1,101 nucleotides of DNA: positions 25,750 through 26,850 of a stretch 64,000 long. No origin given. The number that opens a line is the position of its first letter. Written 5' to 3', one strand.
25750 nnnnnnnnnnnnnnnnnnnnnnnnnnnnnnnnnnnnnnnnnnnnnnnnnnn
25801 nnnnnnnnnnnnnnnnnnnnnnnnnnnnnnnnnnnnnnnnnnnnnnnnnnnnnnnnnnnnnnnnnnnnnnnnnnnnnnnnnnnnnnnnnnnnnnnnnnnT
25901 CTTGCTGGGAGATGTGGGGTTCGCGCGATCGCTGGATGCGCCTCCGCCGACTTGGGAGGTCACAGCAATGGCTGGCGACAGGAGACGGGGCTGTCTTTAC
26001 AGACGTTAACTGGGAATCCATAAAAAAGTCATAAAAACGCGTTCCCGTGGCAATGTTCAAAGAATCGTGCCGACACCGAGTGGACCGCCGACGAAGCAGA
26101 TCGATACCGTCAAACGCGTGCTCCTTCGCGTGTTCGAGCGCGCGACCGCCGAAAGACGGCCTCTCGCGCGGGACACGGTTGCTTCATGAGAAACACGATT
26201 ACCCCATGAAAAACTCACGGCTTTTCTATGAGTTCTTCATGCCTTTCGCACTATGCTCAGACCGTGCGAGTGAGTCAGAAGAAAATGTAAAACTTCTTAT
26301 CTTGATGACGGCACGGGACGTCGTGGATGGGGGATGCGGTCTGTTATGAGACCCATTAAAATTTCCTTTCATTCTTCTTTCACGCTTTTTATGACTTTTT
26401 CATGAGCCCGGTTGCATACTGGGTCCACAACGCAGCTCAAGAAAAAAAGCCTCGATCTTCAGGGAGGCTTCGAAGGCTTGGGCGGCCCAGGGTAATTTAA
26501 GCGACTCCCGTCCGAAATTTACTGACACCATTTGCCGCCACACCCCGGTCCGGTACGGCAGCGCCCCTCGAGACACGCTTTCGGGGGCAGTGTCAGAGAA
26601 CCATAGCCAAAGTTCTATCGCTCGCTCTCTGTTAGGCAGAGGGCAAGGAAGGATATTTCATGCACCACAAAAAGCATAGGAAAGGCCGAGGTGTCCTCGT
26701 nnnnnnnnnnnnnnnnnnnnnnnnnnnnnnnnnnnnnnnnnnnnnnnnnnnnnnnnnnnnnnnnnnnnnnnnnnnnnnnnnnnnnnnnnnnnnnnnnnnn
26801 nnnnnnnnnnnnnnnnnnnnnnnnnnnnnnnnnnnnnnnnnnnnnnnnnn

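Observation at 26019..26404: Second divergent promoter region with three KdpE-like boxes (pseudo-kinase <-> porin 2)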

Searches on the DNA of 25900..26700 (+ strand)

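Call 25: search_rna_families(source=window, start=25900, end=26700, threshold=evalue, max_evalue=10)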
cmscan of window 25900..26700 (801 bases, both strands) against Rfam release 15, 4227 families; matches with E-value up to 10: 3.
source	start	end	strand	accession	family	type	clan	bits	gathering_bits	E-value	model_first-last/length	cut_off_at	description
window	26291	26424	+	RF01778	Evf-2_5p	Gene; lncRNA;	-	16.7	40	3.1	1-142/142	no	Embryonic ventral forebrain-2 long ncRNA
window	26432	26500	-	RF00519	suhB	Gene; sRNA;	CL00108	15.2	41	2.6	1-77/77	no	Makes More Granules Regulator RNA (mmgR)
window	26269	26329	+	RF01306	sR52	Gene; snRNA; snoRNA; CD-box;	-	13.9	50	3.5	1-60/60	no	Small nucleolar RNA sR52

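Call 69: build_rna_model(alignment_id=A5, structure=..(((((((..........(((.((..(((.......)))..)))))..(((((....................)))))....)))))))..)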
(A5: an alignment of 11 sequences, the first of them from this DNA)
Model R1 built from alignment A5 (11 sequences, 92 columns); structure: as given.
model positions 84; base pairs 18; branch points 1; effective number of sequences 2.08; information 0.677 bits per position. Calibrated on 0.2 Mb of random sequence (short: E-values are rough).
structure used (alignment columns):
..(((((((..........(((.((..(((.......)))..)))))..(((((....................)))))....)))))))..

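Call 71: search_with_rna_model(model_id=R1, sources=[window, L001, L002, L003, L005, L006, L007, L008, L009, L010, L011, L012, L013, L014, L015, L016, L017, L018, L019, L020, L021, L022, L023, L024, L025, L026, L027, L028, L029, L030, L031, L032, L033, L034, L035, L036, L037, L038, L039, L040, L041, L042, L043, L044, L045, L046, L047, L048, L049, L050, L051, L052, L053, L054, L055, L056, L057, L058, L059, L060, L061, L062, L063, L064, L065, L066, L067, L068, L069, L070, L071, L072, L073, L074, L075, L076, L077, L078, L079, L080, L081, L082, L083, L084, L085, L086, L087, L088, L089, L090, L091, L092, L093, L094, L095, L096, L097, L098, L099, L100], max_evalue=1, make_alignment=true)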
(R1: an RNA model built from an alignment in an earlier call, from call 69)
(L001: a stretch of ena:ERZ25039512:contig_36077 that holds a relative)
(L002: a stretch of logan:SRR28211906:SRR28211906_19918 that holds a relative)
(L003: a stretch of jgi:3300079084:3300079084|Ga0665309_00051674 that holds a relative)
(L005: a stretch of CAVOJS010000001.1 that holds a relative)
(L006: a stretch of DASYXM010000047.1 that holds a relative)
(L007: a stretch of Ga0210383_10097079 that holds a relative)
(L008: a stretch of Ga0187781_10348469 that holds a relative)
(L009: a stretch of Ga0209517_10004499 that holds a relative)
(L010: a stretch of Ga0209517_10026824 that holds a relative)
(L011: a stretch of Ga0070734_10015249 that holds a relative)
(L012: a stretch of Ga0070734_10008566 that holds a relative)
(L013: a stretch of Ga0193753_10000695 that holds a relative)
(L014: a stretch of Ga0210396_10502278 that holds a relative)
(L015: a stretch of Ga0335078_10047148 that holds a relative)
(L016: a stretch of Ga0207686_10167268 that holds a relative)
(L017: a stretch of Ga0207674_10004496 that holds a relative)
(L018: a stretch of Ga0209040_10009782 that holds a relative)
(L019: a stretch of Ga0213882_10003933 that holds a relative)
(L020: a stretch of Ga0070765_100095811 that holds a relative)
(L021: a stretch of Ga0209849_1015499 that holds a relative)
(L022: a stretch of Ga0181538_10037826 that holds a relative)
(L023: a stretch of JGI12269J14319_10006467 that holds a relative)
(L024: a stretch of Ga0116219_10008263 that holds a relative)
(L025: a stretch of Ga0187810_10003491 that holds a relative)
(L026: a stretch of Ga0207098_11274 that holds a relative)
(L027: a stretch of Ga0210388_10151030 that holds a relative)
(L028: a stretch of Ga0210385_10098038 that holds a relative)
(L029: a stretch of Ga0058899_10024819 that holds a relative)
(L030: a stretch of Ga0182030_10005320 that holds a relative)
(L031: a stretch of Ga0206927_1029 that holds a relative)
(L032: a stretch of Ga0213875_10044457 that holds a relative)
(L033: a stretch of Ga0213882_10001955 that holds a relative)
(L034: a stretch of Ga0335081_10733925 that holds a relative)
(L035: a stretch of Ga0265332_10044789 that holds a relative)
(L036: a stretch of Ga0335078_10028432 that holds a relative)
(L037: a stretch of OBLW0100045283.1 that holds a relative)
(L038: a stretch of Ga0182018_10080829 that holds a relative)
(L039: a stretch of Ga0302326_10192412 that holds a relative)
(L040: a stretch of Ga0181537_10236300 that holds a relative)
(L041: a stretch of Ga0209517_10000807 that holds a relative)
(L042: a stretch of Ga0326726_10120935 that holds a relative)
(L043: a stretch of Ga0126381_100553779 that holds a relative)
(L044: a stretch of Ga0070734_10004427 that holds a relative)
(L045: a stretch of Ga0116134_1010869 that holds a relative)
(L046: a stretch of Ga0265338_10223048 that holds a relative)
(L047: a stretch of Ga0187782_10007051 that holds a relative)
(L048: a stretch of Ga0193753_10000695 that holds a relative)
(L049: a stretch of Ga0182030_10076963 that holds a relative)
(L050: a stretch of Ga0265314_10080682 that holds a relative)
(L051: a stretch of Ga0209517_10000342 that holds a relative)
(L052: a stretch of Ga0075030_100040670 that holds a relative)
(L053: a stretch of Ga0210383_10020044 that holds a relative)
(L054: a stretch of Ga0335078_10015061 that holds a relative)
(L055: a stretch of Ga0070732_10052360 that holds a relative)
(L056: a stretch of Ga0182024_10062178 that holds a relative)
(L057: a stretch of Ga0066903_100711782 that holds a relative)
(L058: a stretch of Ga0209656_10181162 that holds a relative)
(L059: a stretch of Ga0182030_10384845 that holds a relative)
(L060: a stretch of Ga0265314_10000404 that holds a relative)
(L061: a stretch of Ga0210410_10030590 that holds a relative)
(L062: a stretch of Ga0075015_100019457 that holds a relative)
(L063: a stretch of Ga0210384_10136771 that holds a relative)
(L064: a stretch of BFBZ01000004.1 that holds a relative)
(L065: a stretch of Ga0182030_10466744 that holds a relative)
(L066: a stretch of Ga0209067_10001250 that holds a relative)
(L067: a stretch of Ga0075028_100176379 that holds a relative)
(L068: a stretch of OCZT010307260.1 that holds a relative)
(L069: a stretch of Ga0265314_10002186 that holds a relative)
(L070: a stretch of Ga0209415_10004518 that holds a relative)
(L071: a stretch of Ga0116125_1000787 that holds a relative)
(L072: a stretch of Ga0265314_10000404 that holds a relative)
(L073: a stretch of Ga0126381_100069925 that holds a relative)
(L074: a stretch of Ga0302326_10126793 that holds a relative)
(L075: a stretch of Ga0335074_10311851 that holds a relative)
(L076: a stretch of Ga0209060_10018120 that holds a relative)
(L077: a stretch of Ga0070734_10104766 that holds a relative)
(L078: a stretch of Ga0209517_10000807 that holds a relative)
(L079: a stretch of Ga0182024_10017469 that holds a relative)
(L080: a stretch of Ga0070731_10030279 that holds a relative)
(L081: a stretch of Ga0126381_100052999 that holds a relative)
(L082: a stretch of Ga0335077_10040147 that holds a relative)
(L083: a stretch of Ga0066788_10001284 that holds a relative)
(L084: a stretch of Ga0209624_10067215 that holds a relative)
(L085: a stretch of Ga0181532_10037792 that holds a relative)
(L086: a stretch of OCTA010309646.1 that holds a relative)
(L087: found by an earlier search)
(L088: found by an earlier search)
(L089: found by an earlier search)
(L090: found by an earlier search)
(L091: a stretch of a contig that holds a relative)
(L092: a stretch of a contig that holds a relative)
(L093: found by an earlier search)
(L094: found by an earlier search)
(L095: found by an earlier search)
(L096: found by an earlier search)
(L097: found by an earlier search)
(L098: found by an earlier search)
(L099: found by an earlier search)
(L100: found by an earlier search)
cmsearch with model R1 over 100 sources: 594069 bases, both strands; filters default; matches with E-value up to 1: 17.
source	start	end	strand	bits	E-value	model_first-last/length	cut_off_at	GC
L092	7716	7803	-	91.4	9.5e-27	1-84/84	no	0.56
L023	412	501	-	88.4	9.2e-26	1-84/84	no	0.56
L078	3834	3923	-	88.4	9.2e-26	1-84/84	no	0.56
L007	663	751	-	87.5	1.8e-25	1-84/84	no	0.57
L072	6180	6265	-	85.2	1.1e-24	1-84/84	no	0.59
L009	9498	9585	-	83.4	4.4e-24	1-84/84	no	0.58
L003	5863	5939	+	80.2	5.3e-23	1-84/84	no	0.58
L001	5863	5938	+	77.9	2.9e-22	1-84/84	no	0.58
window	26520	26598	+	77.9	3e-22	1-84/84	no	0.66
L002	1452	1530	+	76.2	1.1e-21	1-84/84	no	0.63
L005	3860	3937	+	73.9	6.3e-21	1-84/84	no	0.54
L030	2548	2627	-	60.7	1.5e-16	1-84/84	no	0.59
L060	5517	5606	-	22.4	0.00081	1-84/84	no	0.53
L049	1583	1667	-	17.3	0.043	1-84/84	no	0.54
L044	9632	9708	-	15.6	0.16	1-84/84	no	0.61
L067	1084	1142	+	14.8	0.28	1-57/84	3'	0.56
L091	5160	5185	-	14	0.51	19-43/84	no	0.65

Alignment A6: 17 matches aligned to the model, 94 columns, each read 5' to 3' on its own strand. Consensus structure (alignment columns), stored with it:
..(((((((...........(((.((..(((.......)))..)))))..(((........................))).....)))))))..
